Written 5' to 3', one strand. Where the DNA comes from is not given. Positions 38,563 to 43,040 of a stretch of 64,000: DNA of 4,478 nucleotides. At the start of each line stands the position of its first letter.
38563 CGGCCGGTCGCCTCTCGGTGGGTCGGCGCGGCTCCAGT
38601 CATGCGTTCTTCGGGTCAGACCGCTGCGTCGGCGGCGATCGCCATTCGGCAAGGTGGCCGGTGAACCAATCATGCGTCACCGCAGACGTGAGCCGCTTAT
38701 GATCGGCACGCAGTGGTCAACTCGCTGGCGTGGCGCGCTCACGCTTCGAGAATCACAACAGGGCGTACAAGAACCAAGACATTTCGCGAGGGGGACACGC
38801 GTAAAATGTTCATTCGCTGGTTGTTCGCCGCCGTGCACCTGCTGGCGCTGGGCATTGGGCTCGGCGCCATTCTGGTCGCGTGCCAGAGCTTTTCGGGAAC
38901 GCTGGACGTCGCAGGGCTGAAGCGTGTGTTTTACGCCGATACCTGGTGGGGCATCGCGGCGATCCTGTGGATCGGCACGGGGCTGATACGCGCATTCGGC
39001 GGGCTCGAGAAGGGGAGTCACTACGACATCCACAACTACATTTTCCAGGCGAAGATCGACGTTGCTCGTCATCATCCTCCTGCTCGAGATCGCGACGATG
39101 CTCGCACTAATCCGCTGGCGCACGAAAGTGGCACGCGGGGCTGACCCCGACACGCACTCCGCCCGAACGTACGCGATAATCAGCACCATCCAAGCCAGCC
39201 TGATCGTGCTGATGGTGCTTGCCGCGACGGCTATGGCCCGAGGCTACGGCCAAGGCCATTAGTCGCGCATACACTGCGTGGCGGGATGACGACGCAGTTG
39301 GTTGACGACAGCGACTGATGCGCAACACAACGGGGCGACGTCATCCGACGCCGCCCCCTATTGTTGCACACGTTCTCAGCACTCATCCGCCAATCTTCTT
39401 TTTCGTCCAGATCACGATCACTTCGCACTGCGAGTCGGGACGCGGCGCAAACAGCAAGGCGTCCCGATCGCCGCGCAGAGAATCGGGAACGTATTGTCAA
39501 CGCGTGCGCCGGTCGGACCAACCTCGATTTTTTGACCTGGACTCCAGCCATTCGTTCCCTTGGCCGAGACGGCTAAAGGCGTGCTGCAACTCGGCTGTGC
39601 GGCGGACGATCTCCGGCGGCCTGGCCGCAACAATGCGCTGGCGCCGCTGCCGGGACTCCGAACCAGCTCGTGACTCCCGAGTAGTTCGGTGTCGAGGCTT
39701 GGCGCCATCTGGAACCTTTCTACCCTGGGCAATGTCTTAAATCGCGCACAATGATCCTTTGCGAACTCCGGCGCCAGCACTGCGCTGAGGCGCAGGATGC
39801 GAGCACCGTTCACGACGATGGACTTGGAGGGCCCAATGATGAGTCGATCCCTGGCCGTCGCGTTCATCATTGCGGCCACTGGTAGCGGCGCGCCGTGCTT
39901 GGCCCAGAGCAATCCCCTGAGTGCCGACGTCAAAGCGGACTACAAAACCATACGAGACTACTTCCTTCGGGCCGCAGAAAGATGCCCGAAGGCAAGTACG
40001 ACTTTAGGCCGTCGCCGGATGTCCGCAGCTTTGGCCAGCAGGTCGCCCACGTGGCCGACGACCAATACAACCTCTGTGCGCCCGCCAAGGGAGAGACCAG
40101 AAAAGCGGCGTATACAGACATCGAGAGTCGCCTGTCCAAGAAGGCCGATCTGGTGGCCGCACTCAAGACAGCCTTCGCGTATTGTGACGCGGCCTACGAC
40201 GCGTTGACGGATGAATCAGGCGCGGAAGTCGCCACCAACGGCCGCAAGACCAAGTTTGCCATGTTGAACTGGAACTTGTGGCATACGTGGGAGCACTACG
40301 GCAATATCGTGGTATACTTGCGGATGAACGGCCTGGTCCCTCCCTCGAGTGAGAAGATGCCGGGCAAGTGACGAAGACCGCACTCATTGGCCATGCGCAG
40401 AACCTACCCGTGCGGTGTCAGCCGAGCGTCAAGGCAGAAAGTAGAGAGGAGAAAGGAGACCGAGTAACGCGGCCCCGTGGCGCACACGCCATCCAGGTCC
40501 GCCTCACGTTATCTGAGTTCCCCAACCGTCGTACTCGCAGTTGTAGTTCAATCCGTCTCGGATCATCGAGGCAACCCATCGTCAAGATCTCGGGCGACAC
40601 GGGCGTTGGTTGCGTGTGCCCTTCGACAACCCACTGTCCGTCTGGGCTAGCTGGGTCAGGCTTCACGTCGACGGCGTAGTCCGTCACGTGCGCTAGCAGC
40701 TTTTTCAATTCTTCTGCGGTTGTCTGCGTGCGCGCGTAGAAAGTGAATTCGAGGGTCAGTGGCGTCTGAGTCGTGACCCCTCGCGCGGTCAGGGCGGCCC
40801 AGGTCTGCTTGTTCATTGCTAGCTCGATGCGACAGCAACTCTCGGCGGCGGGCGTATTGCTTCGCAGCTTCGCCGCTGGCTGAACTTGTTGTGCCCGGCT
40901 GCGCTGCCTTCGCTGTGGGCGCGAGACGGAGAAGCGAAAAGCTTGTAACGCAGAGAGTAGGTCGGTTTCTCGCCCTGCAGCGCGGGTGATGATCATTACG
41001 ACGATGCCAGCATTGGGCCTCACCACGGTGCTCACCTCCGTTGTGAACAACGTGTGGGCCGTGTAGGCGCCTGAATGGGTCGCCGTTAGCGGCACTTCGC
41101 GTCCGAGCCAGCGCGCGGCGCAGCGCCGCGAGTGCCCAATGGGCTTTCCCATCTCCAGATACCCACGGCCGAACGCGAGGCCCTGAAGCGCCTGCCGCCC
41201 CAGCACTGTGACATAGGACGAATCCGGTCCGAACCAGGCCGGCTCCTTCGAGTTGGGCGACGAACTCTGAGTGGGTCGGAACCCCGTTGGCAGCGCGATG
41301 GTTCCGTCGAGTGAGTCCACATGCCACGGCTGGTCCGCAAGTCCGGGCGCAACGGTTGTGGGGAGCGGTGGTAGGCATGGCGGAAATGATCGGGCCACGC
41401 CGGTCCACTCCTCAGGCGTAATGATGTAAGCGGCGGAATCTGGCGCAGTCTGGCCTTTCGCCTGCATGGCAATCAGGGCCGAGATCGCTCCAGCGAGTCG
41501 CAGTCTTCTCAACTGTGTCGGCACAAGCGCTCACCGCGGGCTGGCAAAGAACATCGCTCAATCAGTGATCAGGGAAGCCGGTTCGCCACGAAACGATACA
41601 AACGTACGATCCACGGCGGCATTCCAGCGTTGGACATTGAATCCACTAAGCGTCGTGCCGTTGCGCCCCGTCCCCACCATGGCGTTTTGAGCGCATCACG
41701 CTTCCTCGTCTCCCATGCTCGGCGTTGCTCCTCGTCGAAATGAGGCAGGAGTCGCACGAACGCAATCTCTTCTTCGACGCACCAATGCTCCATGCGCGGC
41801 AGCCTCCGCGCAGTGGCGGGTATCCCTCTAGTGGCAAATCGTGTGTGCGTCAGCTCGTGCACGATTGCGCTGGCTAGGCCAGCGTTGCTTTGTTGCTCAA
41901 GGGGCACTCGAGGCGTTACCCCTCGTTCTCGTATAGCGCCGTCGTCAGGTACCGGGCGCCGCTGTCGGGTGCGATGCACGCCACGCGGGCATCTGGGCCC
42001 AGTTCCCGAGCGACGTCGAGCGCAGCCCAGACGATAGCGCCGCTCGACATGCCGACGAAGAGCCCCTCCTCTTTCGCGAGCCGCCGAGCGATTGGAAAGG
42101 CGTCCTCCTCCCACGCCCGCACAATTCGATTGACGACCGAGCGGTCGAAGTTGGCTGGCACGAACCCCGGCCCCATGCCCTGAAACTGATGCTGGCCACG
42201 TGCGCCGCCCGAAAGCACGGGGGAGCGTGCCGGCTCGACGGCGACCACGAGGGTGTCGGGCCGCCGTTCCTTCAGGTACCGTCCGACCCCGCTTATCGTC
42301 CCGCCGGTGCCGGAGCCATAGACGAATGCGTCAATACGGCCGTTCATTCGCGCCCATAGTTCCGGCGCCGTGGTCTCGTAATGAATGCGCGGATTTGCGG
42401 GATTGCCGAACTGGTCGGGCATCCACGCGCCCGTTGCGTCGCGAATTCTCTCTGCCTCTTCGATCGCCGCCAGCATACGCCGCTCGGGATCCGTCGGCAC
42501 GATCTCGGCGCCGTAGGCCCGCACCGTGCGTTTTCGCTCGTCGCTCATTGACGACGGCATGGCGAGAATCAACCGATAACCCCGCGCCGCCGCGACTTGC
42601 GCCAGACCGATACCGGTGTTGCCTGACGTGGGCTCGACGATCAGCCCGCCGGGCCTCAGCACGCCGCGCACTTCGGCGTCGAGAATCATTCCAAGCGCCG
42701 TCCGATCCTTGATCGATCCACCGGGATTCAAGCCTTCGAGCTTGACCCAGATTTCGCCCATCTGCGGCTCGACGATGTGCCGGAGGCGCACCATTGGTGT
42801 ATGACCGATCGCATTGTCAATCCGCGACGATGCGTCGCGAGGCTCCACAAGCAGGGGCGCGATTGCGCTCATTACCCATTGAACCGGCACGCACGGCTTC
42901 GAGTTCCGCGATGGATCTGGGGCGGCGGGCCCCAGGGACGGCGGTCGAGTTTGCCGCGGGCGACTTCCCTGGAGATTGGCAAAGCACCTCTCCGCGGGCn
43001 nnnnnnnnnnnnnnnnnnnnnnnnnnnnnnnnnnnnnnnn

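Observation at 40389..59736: Family of ~150-nt nested-hairpin intergenic repeats (5 copies in 20 kb) carrying 5' stubs of four-helix-bundle (23S-IVS-type) genes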

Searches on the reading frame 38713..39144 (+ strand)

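Call 30: search_protein_families(library=pfam, proteins=[window:38713-39144:+], max_evalue=0.001)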
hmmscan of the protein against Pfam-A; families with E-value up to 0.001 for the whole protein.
window:38713-39144:+ (143 aa): 1 family
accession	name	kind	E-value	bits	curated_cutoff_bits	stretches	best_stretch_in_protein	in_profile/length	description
PF09980.14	DUF2214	-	7.1e-14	52.4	34.1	1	35-116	2-82/147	Predicted membrane protein (DUF2214)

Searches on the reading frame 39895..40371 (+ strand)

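Call 28: search_protein_families(library=pfam, proteins=[window:39895-40371:+], max_evalue=0.001)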
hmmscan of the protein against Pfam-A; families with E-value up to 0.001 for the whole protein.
window:39895-40371:+ (158 aa): 2 families
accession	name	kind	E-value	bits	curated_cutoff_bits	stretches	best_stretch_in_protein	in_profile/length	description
PF12867.12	DinB_2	-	4.4e-14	53.5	24.8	1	29-137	15-127/128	DinB superfamily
PF05163.17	DinB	-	4.5e-05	23.9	23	1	28-151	24-151/165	DinB family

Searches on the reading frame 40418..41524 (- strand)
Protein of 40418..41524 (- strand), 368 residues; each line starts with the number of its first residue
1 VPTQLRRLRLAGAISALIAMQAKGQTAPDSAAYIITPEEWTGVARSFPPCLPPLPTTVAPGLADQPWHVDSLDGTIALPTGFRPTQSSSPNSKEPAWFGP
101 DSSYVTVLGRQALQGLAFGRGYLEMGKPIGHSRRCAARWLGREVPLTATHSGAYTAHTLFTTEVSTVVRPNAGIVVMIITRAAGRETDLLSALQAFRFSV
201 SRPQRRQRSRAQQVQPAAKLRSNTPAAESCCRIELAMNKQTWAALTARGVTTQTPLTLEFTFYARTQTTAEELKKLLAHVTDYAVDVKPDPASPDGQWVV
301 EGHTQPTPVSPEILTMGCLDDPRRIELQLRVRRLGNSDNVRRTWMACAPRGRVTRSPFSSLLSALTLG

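Call 28: search_protein_families(library=pfam, proteins=[window:40418-41524:-], max_evalue=0.001)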
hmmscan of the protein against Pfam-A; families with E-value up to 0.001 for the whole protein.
window:40418-41524:- (368 aa): 0 families

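Call 96: search_protein_families(library=pfam, proteins=[window:40418-41524:-], max_evalue=0.0001)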
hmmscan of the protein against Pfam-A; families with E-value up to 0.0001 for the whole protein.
window:40418-41524:- (368 aa): 0 families

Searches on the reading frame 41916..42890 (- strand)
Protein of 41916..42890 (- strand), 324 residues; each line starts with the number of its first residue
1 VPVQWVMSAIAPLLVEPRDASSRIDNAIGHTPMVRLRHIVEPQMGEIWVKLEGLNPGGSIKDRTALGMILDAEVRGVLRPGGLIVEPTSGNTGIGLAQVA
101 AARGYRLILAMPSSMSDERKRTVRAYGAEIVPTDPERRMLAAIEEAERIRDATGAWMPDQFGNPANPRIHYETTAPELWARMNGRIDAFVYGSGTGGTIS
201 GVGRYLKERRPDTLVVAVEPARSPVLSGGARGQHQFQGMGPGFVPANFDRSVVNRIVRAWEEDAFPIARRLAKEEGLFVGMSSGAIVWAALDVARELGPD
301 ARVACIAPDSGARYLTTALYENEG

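Call 28: search_protein_families(library=pfam, proteins=[window:41916-42890:-], max_evalue=0.001)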
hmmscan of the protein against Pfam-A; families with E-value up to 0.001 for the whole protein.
window:41916-42890:- (324 aa): 1 family
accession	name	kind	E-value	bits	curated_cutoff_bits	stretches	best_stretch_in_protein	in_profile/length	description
PF00291.31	PALP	-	1.9e-71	241.3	35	1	25-309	2-295/295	Pyridoxal-phosphate dependent enzyme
